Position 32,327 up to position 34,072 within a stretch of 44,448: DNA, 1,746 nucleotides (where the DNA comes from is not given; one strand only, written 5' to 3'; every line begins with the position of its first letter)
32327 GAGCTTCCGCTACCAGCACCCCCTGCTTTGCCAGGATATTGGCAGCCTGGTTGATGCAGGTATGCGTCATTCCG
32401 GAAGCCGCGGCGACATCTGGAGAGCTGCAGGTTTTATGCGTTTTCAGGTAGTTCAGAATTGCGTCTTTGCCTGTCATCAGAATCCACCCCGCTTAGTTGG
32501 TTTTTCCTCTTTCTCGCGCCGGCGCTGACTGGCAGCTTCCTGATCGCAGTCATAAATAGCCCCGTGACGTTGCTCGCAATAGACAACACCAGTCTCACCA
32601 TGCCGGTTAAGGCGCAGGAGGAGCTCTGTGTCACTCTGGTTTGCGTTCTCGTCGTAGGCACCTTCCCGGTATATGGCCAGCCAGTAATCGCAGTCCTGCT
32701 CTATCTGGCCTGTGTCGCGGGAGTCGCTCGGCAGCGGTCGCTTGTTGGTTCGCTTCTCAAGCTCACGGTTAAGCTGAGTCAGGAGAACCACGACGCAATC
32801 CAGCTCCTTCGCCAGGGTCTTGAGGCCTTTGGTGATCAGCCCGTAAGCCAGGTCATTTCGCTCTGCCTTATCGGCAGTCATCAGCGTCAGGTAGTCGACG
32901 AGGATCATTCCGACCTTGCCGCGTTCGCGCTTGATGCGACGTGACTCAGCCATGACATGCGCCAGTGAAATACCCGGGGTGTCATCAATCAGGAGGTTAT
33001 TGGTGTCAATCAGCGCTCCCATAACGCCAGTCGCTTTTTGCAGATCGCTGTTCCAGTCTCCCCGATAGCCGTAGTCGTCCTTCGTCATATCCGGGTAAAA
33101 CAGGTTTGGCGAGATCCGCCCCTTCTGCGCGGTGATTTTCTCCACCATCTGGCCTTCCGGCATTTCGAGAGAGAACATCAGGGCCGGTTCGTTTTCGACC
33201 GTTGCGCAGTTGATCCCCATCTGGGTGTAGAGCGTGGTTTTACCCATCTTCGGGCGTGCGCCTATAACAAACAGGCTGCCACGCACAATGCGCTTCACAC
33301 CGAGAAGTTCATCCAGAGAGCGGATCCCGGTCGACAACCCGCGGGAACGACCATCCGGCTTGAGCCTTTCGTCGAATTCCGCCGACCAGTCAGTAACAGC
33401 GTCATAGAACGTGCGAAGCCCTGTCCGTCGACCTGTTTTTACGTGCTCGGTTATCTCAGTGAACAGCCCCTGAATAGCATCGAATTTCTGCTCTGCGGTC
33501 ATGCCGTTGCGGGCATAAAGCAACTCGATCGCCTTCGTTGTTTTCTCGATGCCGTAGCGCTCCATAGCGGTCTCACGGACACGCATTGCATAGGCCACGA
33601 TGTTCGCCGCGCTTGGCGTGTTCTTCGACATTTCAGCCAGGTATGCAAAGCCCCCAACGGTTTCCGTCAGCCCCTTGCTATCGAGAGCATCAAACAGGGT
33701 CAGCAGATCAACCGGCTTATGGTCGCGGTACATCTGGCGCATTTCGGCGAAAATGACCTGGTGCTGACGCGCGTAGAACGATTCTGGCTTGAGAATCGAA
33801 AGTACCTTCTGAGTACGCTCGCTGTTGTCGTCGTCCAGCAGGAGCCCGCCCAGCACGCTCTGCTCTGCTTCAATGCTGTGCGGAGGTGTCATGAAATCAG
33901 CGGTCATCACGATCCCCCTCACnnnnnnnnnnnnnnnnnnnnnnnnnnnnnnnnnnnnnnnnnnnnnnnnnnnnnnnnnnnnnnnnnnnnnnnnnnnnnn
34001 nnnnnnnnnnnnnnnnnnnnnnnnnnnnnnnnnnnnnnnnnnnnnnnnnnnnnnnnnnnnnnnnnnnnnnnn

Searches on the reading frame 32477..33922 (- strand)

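Call 56: search_protein_families(library=pfam, proteins=[window:32477-33922:-], max_evalue=0.001)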
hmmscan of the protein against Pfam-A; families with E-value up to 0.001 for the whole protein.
window:32477-33922:- (481 aa): 4 families
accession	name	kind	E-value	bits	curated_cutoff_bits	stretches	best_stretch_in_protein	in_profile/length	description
PF03796.21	DnaB_C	-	2.9e-58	197.7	27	1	195-449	1-244/255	DnaB-like helicase C terminal domain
PF00772.26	DnaB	-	1e-32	112.7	23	1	13-117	2-103/103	DnaB-like helicase N terminal domain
PF13481.12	AAA_25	-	9.6e-10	38.8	27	1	195-385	14-191/195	AAA domain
PF06745.19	ATPase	-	1.3e-05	25.1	26.6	1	197-265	2-69/231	KaiC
